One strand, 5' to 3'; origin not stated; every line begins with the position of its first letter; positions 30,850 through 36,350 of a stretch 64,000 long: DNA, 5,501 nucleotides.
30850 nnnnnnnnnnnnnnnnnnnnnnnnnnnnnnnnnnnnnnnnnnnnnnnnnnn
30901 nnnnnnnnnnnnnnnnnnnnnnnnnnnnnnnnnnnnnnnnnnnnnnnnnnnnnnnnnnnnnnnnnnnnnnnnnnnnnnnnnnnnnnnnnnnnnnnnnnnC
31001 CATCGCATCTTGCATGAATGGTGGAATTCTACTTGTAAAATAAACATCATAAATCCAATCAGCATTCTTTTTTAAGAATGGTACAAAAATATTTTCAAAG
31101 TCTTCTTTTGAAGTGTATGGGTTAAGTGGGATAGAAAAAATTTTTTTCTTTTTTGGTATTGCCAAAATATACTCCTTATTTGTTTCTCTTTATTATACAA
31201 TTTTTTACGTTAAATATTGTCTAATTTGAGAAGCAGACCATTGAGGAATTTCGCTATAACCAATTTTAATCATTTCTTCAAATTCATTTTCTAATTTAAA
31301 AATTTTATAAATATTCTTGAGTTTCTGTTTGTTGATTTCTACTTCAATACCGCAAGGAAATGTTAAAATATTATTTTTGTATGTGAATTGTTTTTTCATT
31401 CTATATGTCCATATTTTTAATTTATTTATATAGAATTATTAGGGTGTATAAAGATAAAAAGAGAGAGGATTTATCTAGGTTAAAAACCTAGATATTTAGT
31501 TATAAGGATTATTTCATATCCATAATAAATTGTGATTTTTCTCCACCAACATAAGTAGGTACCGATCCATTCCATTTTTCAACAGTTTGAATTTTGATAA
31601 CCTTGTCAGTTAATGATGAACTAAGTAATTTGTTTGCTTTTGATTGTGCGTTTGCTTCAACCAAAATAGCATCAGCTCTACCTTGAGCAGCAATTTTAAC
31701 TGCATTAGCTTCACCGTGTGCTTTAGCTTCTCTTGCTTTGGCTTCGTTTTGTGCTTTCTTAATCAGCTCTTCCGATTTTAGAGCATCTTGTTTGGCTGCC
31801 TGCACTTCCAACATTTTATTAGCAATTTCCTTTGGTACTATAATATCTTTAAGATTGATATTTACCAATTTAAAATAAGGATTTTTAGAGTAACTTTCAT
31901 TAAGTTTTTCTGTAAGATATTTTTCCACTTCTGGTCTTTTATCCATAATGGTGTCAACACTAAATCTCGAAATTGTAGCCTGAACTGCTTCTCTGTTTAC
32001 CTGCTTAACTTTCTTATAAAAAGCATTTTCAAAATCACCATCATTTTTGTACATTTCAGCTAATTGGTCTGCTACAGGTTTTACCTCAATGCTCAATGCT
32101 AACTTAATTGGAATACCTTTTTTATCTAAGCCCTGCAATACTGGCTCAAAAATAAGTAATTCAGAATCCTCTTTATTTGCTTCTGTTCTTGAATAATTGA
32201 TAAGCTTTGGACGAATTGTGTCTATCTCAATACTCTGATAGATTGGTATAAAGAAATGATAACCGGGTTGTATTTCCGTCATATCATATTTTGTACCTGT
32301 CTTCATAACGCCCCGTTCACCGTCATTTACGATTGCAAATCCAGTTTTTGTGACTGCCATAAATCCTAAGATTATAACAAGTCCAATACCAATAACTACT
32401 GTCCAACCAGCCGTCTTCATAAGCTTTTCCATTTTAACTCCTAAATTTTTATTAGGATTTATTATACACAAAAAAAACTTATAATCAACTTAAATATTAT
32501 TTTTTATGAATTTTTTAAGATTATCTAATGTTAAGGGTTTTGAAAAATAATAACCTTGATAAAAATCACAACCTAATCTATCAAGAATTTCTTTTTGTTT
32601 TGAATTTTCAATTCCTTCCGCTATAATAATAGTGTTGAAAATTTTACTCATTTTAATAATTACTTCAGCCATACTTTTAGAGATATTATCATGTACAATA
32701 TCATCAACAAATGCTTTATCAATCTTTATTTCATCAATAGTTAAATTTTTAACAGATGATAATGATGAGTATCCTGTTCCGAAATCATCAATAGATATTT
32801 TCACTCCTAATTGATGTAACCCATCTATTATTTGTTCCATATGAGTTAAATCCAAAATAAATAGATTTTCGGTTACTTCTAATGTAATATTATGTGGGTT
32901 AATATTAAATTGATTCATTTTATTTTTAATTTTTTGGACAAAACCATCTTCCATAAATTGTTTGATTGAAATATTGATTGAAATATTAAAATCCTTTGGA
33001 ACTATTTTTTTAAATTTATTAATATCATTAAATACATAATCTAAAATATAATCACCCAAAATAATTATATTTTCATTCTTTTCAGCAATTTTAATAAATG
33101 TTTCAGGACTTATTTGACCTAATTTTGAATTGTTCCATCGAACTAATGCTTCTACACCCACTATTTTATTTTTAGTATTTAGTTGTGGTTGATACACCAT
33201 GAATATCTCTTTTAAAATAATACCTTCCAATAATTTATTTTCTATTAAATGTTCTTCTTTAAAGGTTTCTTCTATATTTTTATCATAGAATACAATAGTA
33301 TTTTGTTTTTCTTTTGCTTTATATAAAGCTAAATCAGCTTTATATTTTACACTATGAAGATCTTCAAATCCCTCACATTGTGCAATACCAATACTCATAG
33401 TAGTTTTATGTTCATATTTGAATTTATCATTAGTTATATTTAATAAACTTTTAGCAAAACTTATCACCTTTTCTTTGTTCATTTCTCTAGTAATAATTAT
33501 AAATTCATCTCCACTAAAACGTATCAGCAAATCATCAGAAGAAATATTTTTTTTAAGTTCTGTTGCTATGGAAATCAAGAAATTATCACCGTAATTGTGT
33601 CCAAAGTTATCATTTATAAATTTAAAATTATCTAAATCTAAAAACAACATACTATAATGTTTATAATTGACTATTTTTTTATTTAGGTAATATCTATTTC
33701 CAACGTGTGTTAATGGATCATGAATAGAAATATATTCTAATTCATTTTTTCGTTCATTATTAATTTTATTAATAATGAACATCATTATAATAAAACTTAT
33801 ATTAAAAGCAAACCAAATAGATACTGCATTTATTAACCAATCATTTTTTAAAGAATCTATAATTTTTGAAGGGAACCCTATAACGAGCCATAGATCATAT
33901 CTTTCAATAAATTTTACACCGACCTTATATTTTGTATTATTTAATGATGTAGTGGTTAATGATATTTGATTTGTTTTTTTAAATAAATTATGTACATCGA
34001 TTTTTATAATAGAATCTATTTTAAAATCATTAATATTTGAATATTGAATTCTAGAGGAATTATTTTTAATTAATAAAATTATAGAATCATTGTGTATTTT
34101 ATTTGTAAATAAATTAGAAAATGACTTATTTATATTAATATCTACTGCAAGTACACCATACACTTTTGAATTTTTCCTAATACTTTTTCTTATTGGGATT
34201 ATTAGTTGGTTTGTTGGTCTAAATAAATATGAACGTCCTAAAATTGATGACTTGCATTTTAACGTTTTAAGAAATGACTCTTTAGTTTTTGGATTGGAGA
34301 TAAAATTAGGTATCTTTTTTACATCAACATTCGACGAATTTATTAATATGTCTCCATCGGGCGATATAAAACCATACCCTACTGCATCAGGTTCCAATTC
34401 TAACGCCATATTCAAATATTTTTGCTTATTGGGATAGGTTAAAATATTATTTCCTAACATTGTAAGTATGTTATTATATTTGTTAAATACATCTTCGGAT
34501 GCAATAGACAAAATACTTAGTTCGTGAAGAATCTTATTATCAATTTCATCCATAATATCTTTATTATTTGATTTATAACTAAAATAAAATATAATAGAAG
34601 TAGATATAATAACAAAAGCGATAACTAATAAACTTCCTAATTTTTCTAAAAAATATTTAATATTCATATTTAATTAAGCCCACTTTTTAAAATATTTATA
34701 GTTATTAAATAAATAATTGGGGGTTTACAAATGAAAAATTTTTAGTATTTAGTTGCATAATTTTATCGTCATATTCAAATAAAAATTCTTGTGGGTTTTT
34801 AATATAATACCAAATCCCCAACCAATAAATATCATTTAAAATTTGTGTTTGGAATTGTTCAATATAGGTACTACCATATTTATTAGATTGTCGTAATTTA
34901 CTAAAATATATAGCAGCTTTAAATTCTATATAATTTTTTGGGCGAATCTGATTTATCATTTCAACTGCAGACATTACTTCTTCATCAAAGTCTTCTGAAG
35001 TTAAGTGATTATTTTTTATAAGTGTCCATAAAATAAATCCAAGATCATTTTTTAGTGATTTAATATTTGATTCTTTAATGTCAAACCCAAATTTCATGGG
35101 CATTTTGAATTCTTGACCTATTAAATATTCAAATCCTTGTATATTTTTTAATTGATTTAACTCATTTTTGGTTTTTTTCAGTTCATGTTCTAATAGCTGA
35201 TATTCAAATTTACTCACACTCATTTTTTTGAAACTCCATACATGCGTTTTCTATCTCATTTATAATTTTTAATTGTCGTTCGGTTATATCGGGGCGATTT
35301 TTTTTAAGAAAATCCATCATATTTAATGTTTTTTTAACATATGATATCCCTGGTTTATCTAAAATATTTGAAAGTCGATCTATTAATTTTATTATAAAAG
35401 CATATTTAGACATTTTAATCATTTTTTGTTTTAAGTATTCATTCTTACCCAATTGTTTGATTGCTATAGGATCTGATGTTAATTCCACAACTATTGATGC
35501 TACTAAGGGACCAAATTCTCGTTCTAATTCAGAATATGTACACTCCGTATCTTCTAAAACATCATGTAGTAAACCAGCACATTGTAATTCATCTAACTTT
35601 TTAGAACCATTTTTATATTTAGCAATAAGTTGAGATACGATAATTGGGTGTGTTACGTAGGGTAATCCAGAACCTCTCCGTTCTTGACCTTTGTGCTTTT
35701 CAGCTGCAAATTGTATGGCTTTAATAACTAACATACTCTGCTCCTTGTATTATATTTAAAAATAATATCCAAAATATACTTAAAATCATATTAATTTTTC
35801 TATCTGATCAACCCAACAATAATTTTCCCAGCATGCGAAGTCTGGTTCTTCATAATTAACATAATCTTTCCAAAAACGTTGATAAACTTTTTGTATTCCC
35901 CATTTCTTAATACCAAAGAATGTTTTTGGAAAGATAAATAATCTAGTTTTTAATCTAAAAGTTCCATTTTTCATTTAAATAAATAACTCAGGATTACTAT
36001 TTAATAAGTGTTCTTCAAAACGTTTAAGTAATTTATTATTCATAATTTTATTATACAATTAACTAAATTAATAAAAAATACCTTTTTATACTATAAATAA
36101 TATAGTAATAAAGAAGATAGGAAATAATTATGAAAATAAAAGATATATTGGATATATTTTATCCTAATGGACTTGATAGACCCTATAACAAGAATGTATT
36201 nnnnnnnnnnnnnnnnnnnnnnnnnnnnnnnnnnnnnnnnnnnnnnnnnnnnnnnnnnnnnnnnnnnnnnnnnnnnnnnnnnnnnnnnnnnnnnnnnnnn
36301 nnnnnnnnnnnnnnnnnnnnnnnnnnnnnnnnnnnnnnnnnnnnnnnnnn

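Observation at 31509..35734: Second-messenger module: GGDEF-EAL membrane sensor, SPFH protein and a hydrolase-only RSH (ppGpp hydrolase)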

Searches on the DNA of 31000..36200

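Call 96: search_rna_families(source=window, start=31000, end=36200, threshold=evalue, max_evalue=1)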
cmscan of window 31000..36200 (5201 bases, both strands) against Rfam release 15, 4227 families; matches with E-value up to 1: 1.
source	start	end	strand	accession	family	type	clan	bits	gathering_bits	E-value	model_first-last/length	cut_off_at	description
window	31949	32058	+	RF01212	sn2524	Gene; snRNA; snoRNA; CD-box;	-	27.1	44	0.38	1-109/109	no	Small nucleolar RNA sn2524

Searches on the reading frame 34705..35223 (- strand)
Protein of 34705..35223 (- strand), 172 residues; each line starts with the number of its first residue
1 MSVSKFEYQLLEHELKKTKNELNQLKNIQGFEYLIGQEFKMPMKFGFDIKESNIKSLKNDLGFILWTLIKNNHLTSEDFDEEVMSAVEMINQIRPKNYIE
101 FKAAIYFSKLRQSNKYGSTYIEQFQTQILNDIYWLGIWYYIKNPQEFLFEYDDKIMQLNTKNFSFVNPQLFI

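Call 3: search_protein_families(library=pfam, proteins=[window:34705-35223:-], max_evalue=0.01)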
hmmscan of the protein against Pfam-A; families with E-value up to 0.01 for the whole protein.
window:34705-35223:- (172 aa): 0 families

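Call 10: search_protein_families(library=phrogs, proteins=[window:34705-35223:-], max_evalue=0.001)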
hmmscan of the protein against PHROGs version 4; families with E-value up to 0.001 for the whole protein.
window:34705-35223:- (172 aa): 0 families

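Call 52: search_protein_families(library=ncbifam, proteins=[window:34705-35223:-], max_evalue=0.01)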
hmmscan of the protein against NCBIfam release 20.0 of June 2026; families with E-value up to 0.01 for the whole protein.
window:34705-35223:- (172 aa): 1 family
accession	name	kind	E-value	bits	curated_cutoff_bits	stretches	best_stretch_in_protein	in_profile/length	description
TIGR02453.1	TIGR02453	subfamily_domain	0.0079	15.9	105.4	0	11-92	130-208/218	TIGR02453 family protein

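Call 53: search_protein_families(library=padloc, proteins=[window:34705-35223:-], max_evalue=0.01)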
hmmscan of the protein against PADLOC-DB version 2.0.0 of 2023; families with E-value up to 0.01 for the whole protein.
window:34705-35223:- (172 aa): 0 families

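Call 59: find_homologous_proteins(query=window:34705-35223:-, max_evalue=0.001)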
Query window:34705-35223:- (172 aa): 4 proteins with E <= 0.001 among 17 candidates.
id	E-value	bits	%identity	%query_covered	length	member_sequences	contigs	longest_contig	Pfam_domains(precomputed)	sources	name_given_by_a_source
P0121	2.3e-107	374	100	100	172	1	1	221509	-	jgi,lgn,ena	-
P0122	1.8e-95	336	88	100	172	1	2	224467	-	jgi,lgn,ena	-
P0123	1.2e-51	193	55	94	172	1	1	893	-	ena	-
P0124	1.5e-50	189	51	94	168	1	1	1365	-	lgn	-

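Call 61: find_encoding_contigs(protein=P0124, flank=3000, max_places=3)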
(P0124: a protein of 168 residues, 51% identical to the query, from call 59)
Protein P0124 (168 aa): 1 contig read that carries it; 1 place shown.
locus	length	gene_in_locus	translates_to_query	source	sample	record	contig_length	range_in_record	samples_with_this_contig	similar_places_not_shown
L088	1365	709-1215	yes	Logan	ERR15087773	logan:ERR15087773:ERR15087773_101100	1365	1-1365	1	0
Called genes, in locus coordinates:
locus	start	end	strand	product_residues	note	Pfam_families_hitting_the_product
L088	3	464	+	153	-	?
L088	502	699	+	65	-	-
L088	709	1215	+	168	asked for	-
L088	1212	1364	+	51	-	?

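Call 73: predict_structure(alignment_id=A2)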
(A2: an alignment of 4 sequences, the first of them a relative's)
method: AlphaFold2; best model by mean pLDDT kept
length: 172 residues; sequences in the alignment: 4
mean_pLDDT: 46.9   pTM: 0.37
mean pLDDT of the five models: 46.9, 38.8, 38.4, 36.8, 36.8
residues with pLDDT >= 90: 0; 70-90: 12; 50-70: 54; < 50: 106
segments of 3 or more residues with pLDDT < 50: 26-63, 97-100, 111-133, 135-172
pLDDT, mean of each block of 10 residues (from residue 1): 63 73 50 28 29 39 54 53 62 57 54 37 35 46 44 40 36 32
secondary structure, 60 per line:
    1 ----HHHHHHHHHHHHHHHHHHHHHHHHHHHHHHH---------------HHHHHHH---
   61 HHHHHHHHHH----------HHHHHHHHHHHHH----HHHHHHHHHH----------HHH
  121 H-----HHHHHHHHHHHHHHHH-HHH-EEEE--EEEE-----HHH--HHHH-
elements in order: H5-35 H51-57 H61-70 H81-93 H98-107 H118-121 H127-142 E148-151 E154-157 H168-171

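Call 74: search_protein_representatives(alignment_id=A2)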
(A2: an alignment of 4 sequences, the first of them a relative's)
Query: 4 sequences, 168 profile positions. Proteins with E-value up to 0.001 (for the whole library): 78; up to 1e-10: 22; up to 1e-30: 6. The best 78 are listed.
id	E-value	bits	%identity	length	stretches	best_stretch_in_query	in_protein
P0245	6.1e-83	293.3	-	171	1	2-168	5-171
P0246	3.0e-54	199.9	-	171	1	2-168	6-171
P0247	2.1e-49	184.2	-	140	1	30-168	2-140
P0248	9.3e-34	133.3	-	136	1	30-168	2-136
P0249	7.1e-32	127.2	-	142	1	34-168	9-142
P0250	8.8e-31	123.6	-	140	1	24-154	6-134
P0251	1.2e-30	123.2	-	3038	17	31-55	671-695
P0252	2.8e-18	82.9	-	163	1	41-141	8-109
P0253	5.2e-16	75.5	-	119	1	41-145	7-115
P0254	8.0e-15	71.7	-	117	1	41-140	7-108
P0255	1.1e-13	67.9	-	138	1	40-154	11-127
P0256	1.5e-13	67.5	-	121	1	41-150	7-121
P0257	1.7e-13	67.4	-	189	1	39-148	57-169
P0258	6.7e-13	65.4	-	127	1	41-146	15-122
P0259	8.6e-13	65.1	-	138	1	41-137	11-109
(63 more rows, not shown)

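Call 82: search_protein_families(library=pfam, alignment_id=A3, max_evalue=0.01)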
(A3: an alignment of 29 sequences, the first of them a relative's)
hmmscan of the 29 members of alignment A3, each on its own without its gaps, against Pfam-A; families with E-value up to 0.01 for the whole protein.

A. member 1, P0121 (172 aa): 0 families

B. families by the number of members that match (of 29 scanned): 1 family
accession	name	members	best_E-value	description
PF23078.2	HTH_CHD6-9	1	0.0032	Chromodomain-helicase-DNA-binding protein 6-9, tri-helical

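Call 84: search_protein_families(library=phrogs, alignment_id=A3, max_evalue=0.001)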
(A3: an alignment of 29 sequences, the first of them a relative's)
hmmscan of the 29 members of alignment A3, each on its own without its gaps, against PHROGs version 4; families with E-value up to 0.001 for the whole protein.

A. member 1, P0121 (172 aa): 0 families

B. families by the number of members that match (of 29 scanned): 0 families

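Call 85: search_solved_structures(query=A3, max_evalue=1)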
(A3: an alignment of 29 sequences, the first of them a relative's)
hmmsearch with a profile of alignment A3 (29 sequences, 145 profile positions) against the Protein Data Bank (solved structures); distinct sequences matched with E-value up to 1: 3.
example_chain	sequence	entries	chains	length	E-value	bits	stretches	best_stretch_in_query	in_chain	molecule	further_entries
22jw_D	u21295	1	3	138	0.051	16.7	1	71-115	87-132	Extracellular globin D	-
3l9d_A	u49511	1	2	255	0.33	14.1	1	51-123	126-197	Putative GTP pyrophosphokinase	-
9gay_A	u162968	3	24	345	0.79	12.8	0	62-124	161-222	gp49 - Major capsid protein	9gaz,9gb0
